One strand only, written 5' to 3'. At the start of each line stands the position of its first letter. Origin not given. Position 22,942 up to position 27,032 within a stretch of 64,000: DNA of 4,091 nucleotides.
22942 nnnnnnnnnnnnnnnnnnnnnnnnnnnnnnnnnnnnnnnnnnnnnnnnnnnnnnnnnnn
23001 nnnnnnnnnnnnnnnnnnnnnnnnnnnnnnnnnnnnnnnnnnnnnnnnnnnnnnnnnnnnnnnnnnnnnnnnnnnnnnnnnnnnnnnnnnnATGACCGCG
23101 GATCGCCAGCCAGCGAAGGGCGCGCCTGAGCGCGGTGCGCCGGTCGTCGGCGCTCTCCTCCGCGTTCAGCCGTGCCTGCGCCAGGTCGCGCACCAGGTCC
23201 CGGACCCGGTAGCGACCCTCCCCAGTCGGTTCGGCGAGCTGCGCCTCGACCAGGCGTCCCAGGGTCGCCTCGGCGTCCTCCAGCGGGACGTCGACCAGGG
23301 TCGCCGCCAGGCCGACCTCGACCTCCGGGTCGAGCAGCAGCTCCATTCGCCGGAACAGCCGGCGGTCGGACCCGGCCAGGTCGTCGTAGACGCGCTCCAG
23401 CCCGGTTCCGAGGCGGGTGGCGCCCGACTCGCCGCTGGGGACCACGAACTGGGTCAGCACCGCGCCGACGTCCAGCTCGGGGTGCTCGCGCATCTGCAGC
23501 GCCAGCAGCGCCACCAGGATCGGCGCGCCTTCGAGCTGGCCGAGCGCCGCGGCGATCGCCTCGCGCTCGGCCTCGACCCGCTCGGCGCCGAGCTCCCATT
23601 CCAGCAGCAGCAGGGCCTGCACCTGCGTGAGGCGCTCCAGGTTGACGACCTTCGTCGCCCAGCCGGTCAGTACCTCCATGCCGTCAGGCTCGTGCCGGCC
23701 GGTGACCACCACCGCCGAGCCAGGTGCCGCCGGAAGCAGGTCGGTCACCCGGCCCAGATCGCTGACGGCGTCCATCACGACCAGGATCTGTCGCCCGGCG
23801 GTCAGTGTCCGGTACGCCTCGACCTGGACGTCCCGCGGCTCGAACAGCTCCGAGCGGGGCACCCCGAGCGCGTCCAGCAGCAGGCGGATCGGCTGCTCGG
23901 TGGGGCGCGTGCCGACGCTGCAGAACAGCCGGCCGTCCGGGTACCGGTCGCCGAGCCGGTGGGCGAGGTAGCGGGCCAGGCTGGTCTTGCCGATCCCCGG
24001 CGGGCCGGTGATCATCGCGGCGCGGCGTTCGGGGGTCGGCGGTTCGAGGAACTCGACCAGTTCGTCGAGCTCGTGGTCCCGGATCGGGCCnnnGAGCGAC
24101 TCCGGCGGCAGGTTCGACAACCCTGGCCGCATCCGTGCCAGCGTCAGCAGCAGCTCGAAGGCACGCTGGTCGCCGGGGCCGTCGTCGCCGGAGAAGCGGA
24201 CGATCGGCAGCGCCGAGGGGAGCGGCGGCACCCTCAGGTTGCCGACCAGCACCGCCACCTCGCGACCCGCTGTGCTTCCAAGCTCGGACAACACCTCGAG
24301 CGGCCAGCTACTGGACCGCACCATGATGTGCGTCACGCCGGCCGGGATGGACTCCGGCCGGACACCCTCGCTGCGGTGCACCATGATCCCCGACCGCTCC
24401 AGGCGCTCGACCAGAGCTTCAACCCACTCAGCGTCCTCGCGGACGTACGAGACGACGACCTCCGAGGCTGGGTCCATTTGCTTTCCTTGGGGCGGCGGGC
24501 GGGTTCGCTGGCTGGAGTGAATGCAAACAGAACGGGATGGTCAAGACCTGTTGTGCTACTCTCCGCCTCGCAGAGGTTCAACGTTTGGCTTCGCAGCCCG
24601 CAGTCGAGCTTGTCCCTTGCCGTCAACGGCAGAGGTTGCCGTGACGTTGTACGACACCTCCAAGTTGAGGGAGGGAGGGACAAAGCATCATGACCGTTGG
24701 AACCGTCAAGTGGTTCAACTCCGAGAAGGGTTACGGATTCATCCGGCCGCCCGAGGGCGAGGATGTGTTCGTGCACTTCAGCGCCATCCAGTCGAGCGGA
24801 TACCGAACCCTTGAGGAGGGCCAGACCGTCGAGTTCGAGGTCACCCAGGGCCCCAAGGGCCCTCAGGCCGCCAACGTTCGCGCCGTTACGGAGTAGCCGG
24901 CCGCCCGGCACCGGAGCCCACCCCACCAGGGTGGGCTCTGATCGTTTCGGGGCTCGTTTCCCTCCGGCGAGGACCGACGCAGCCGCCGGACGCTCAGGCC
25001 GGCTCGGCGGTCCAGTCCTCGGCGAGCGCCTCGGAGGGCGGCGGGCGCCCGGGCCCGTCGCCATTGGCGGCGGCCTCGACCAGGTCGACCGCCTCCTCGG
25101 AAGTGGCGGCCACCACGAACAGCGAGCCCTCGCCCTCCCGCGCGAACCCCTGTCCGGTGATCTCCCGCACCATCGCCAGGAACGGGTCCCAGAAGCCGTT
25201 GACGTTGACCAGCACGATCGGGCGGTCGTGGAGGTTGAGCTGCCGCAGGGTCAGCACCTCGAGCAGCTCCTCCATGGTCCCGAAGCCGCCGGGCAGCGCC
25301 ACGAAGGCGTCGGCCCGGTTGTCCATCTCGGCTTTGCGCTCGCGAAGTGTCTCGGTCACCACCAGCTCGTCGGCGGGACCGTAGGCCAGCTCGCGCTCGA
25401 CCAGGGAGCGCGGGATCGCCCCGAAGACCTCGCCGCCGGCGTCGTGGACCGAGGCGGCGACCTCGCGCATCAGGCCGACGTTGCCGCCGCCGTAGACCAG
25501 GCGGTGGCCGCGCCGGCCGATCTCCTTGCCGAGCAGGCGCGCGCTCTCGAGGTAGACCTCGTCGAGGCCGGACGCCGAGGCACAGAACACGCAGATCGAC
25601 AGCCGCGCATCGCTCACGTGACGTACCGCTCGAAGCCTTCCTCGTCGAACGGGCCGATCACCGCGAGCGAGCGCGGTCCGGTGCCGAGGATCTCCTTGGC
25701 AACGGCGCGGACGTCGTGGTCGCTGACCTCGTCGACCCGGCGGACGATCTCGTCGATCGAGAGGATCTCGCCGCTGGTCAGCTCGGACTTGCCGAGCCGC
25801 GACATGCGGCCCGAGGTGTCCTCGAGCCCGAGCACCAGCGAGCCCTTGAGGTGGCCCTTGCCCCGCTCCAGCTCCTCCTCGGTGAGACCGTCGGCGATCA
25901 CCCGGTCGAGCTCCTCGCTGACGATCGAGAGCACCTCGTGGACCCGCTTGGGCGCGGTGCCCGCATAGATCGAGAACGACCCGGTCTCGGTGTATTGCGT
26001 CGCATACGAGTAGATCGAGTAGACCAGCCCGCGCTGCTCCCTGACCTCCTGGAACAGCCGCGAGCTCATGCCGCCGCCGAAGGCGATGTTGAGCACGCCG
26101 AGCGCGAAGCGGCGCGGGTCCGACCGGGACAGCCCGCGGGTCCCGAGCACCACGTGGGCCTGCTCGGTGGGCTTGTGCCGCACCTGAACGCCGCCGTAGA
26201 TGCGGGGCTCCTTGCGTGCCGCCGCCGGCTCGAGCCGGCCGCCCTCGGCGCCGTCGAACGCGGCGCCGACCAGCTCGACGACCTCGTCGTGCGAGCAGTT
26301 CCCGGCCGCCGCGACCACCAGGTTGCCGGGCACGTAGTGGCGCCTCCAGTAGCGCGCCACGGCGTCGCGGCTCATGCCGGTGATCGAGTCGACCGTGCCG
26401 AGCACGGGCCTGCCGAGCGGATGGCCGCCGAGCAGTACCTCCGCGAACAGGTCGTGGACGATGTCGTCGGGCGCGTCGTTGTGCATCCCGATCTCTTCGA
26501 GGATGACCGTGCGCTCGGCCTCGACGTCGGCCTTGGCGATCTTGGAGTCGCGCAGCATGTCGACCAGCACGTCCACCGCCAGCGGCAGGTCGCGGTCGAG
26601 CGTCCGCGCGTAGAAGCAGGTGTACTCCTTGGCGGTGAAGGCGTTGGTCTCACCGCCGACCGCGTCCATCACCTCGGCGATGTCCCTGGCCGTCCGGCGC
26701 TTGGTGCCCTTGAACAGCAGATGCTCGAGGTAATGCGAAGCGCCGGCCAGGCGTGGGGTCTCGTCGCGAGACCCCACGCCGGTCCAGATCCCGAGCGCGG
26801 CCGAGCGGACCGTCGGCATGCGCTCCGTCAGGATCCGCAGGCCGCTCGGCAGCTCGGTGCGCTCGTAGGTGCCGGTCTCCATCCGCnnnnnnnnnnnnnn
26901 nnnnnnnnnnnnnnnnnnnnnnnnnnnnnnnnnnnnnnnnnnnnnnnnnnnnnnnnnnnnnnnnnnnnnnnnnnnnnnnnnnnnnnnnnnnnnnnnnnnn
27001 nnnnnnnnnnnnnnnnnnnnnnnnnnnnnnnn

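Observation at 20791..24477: Single 1228-aa gene fusing TIR, a complete NB-ARC/STAND ATPase and a complete membrane-inserted KAP NTPase: candidate undescribed immune sensor-effector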

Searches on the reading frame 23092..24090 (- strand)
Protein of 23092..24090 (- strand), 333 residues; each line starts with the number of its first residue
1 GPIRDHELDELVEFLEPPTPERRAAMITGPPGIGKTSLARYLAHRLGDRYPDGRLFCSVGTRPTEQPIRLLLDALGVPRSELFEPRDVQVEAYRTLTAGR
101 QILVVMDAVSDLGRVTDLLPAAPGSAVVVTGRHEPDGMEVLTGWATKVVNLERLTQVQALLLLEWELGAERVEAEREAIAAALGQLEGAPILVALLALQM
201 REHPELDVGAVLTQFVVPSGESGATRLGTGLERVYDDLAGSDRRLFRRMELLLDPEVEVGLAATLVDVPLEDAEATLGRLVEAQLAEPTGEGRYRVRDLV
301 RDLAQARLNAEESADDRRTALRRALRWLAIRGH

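Call 59: search_solved_structures(query=window:23092-24090:-, max_evalue=0.01)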
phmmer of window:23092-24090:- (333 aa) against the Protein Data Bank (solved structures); distinct sequences matched with E-value up to 0.01: 20.
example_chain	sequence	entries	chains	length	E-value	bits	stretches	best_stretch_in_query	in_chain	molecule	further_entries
8k60_I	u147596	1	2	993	9e-27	97.9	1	25-315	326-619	Regulatory protein AfsR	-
8jke_I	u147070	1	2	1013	5.1e-26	95.4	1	25-315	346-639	Regulatory protein AfsR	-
7crb_A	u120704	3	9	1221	5.6e-05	26.3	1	8-130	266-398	NAD+ hydrolase (NADase)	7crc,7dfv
3l0o_A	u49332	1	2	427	0.0013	21.8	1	18-136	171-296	Transcription termination factor rho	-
6k0r_A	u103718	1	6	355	0.0029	20.6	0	11-52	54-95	RuvB-like 1,RuvB-like 1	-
2xsz_A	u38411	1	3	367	0.0031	20.6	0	11-52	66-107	RUVB-LIKE 1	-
9hpo_A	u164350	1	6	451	0.0043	20.1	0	11-52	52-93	RuvB-like 1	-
9ge5_A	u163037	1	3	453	0.0044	20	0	11-52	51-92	RuvB-like 1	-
2c9o_A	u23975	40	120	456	0.0044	20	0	11-52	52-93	RUVB-LIKE 1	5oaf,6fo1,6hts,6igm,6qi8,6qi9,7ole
9ema_A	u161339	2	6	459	0.0045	20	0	11-52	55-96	RuvB-like 1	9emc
1ixr_C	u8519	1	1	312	0.0048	19.9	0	25-48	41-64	RuvB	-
7aho_A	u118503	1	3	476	0.0049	19.9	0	11-52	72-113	RuvB-like 1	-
1hqc_A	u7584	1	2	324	0.0052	19.8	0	25-48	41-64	RUVB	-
8efv_D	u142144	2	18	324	0.0055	19.7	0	25-48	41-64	Holliday junction ATP-dependent DNA helicase RuvB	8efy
4cvn_A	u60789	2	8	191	0.0059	19.6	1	26-92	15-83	PUTATIVE ADENYLATE KINASE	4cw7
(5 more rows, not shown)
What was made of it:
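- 23098..24081 (-): NB-ARC module, aa 133-460: NBD (133-290; Walker A 158-165, Walker B 231-238 with A237, sensor-1 R261), ARC1 (291-355; GxP 317-319) and ARC2 winged helix (356-460; YRVRD 423-427 in place of the MHD motif). PDB AfsR 8k60 at 9e-27 (call 59).
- On NB-ARC / STAND NTPase: AfsR 8k60 at 9e-27 (call 59).
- Plant TIR-NLRs show that NB-ARC-driven TIR clustering can activate NADase activity (7crb, RPP1; call 59).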

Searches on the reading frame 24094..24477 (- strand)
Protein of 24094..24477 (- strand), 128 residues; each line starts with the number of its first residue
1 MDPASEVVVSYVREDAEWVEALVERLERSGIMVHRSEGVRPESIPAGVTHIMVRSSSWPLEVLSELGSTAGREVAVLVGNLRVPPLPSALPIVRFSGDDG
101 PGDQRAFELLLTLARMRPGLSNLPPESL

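Call 26: search_solved_structures(query=A2, max_evalue=10, show_alignments=3)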
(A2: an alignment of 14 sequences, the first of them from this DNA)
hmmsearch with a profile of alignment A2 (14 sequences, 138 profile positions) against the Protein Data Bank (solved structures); distinct sequences matched with E-value up to 10: 37.
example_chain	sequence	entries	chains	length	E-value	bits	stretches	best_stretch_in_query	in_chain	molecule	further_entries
3h16_A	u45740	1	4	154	1.6e-07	34.7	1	5-101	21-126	TIR protein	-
7uwg_A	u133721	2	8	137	1e-06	32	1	4-102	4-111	Molecular chaperone Tir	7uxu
8g83_A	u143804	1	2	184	2.1e-06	31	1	4-102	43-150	NAD(+) hydrolase AbTIR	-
4lzp_B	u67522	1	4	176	1.3e-05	28.4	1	3-91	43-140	Putative uncharacterized protein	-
4c7m_A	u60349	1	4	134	2.8e-05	27.4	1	5-92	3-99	Toll/interleukin-1 receptor domain-containing protein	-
7uxr_A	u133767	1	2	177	3.8e-05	27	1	4-87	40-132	TIR domain protein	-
4lqc_A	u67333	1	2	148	3.9e-05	27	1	3-92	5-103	TcpB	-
4w8h_A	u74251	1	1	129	0.00023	24.5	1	1-57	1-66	Toll-receptor-related 2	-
4w8g_A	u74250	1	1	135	0.00026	24.3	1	1-57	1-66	Toll-receptor-related 2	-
5ku7_A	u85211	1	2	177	0.00035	23.8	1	3-94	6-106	TIR-NB-LRR type resistance protein RPV1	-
7ylf_A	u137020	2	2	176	0.0009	22.5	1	4-92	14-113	Toll-like receptor 15 | Toll-like receptor 2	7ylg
7jlv_A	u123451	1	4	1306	0.0033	20.7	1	4-94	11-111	Disease resistance protein Roq1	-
7jlu_A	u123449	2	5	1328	0.0034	20.6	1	4-94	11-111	Disease resistance protein Roq1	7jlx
7s2z_A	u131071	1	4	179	0.0037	20.5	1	5-70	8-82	Disease resistance protein RUN1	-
6o0w_A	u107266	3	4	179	0.0047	20.2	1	5-68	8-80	TIR-NB-LRR type resistance protein RUN1 | Disease resistance protein RUN1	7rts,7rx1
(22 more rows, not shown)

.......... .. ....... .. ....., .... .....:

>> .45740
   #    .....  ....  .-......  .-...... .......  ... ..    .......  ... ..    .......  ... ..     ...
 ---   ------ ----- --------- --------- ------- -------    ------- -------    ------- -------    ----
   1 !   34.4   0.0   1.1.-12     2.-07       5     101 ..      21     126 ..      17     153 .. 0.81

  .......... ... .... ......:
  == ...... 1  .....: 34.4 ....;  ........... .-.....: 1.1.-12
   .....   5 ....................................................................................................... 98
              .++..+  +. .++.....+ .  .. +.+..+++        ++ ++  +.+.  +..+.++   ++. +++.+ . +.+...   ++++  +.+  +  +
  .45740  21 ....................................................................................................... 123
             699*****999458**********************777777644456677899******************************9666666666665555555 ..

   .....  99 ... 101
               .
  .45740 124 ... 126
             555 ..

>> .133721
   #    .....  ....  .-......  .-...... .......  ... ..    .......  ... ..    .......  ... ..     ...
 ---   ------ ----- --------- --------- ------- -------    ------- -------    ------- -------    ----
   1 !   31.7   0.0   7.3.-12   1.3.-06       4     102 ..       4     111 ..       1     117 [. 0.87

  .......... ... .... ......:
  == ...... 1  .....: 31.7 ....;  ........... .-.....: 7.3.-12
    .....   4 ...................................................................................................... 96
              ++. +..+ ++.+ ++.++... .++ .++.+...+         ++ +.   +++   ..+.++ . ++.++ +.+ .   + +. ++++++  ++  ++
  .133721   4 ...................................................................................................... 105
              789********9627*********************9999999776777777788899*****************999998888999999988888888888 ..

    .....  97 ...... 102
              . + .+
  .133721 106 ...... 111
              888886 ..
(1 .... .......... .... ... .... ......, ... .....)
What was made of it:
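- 24130..24465 (-): Reduced TIR-like domain, aa 5-116. It has five strands but only three helices. W58, E61 and E65 lie here. The family profile matches PdTIR at 1.6e-7 (call 26).
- On TIR domain (catalytic NADase type): The profile of 14 N-termini gives 3h16 at 1.6e-7, 7uwg at 1e-6, 8g83 at 2e-6, plus BtpA, RPV1 and Roq1 (call 26).
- Checked: The TIR call is rescued by a profile of 14 family N-termini, which finds solved bacterial TIRs (PdTIR 3h16 at 1.6e-7, AbTIR at 1e-6; call 26).
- The family N-terminal profile matches catalytic bacterial TIRs (PdTIR, AbTIR, BtpA; call 26).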

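Call 35: predict_structure(alignment_id=A2)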
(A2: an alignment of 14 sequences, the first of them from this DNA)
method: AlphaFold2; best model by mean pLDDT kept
length: 128 residues; sequences in the alignment: 14
mean_pLDDT: 77.8   pTM: 0.74
mean pLDDT of the five models: 77.8, 77.5, 77.2, 75.5, 74.6
residues with pLDDT >= 90: 38; 70-90: 48; 50-70: 31; < 50: 11
segments of 3 or more residues with pLDDT < 50: 120-128
pLDDT, mean of each block of 10 residues (from residue 1): 71 90 94 85 75 80 64 83 68 88 93 75 39
secondary structure, 60 per line:
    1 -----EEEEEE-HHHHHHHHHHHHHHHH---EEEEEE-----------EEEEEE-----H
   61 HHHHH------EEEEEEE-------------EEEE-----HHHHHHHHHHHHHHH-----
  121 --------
elements in order: E6-11 H13-28 E32-37 E49-54 H60-65 E72-78 E92-95 H101-115
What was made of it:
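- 24130..24465 (-): The AF2 model has pLDDT 77.8 (call 35).
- On TIR domain (catalytic NADase type): The AF2 model (pLDDT 77.8) has five strands and three helices (call 35).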

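Call 44: fold_search(model_id=the predicted structure, library=pdb)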
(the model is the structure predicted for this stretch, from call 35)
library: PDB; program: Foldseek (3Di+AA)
matches with E <= 10: 1447; with E <= 0.001: 0
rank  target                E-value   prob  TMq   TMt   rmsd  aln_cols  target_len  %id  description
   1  7ddz                  1.5e-03  1.00  0.47  0.17   6.4       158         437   14  The Crystal Structure of Human Neuropeptide Y Y2 Receptor with JNJ-31020028 (released 2021-01-27)
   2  1bu5_A                3.6e-03  0.99  0.43  0.38   6.8       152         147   14  X-RAY CRYSTAL STRUCTURE OF THE DESULFOVIBRIO VULGARIS (HILDENBOROUGH) APOFLAVODOXIN-RIBOFLAVIN COMPLEX (released 1999-02-09)
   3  9lmq_D                8.8e-03  1.00  0.59  0.27   5.6       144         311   12  Cryo-EM structure of TIR-STING/c-di-GMP complex (released 2025-08-27)
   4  9lmq_B                9.9e-03  1.00  0.50  0.23   5.8       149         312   12  Cryo-EM structure of TIR-STING/c-di-GMP complex (released 2025-08-27)
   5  5xp0_B                9.9e-03  0.99  0.52  0.50   5.9       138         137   14  Crystal structure of master biofilm regulator CsgD regulatory domain (released 2018-06-20)
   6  9lmr_B                1.1e-02  1.00  0.55  0.26   5.6       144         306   12  Cryo-EM structure of TIR-STING/c-di-GMP complex fiber (released 2025-08-27)
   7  7ylg                  1.1e-02  0.99  0.50  0.46   5.8       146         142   16  Crystal structure of the chicken Toll-like receptor 15 TIR domain (glutathione adduct) (released 2023-05-31)
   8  1viv_B                1.2e-02  0.99  0.46  0.35   7.4       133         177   15  Crystal structure of a hypothetical protein (released 2003-12-30)
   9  4lqd                  1.5e-02  1.00  0.55  0.56   4.2       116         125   20  The crystal structures of the Brucella protein TcpB and the TLR adaptor protein TIRAP show structural differences in mic (released 2013-12-04)
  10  8stc_F                1.6e-02  1.00  0.58  0.41   4.8       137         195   16  S127A variant of LarB, a carboxylase/hydrolase involved in synthesis of the cofactor for lactate racemase, in complex  (released 2024-07-03)
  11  3h16_D                1.6e-02  1.00  0.55  0.54   5.0       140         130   20  Crystal structure of a bacteria TIR domain, PdTIR from Paracoccus denitrificans (released 2009-06-16)
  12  7ylf                  1.7e-02  0.98  0.47  0.43   6.8       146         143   18  Crystal structure of the chicken Toll-like receptor 15 TIR domain (2-mercaptoethanol adduct) (released 2023-05-31)
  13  1m3s_B                2.3e-02  0.99  0.49  0.37   7.2       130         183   16  Crystal structure of YckF from Bacillus subtilis (released 2003-01-21)
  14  3ub4                  2.5e-02  0.99  0.51  0.52   4.9       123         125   22  S180L variant of TIR domain of Mal/TIRAP (released 2012-05-16)
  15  4c6s                  2.7e-02  1.00  0.50  0.46   5.8       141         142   18  Crystal structure of the TIR domain from the Arabidopsis Thaliana disease resistance protein RRS1 (released 2014-05-28)
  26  8g83_B                3.6e-02  0.95  0.46  0.43   7.2       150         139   12  Structure of NAD+ consuming protein Acinetobacter baumannii TIR domain (released 2023-10-11)
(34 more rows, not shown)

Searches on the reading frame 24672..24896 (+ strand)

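Call 12: search_protein_families(library=pfam, proteins=[window:24672-24896:+], max_evalue=0.001)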
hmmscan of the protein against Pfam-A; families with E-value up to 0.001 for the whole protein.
window:24672-24896:+ (74 aa): 1 family
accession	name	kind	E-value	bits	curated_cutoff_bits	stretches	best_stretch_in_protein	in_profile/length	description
PF00313.28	CSD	-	6.7e-31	106.4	27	1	10-71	3-65/66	'Cold-shock' DNA-binding domain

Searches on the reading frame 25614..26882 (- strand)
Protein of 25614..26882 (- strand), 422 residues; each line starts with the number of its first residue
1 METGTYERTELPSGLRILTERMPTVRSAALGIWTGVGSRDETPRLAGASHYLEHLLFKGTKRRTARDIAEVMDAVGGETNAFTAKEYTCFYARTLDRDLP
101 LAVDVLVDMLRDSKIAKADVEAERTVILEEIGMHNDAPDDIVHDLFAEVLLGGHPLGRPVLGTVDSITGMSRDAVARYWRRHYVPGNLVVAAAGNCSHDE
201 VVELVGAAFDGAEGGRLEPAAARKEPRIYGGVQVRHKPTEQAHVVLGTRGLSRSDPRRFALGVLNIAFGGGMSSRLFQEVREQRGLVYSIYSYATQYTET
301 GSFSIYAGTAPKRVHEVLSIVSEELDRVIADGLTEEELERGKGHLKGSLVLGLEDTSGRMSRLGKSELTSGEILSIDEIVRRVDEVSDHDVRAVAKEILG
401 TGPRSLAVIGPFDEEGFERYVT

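Call 12: search_protein_families(library=pfam, proteins=[window:25614-26882:-], max_evalue=0.001)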
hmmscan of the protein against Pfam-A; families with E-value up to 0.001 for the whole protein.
window:25614-26882:- (422 aa): 2 families
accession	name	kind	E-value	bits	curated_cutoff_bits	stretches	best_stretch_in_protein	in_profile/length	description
PF05193.26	Peptidase_M16_C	-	1.2e-43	149.5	23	1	170-342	2-178/181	Peptidase M16 inactive domain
PF00675.25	Peptidase_M16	-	4e-37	127.8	22.3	1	16-163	1-148/149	Insulinase (Peptidase family M16)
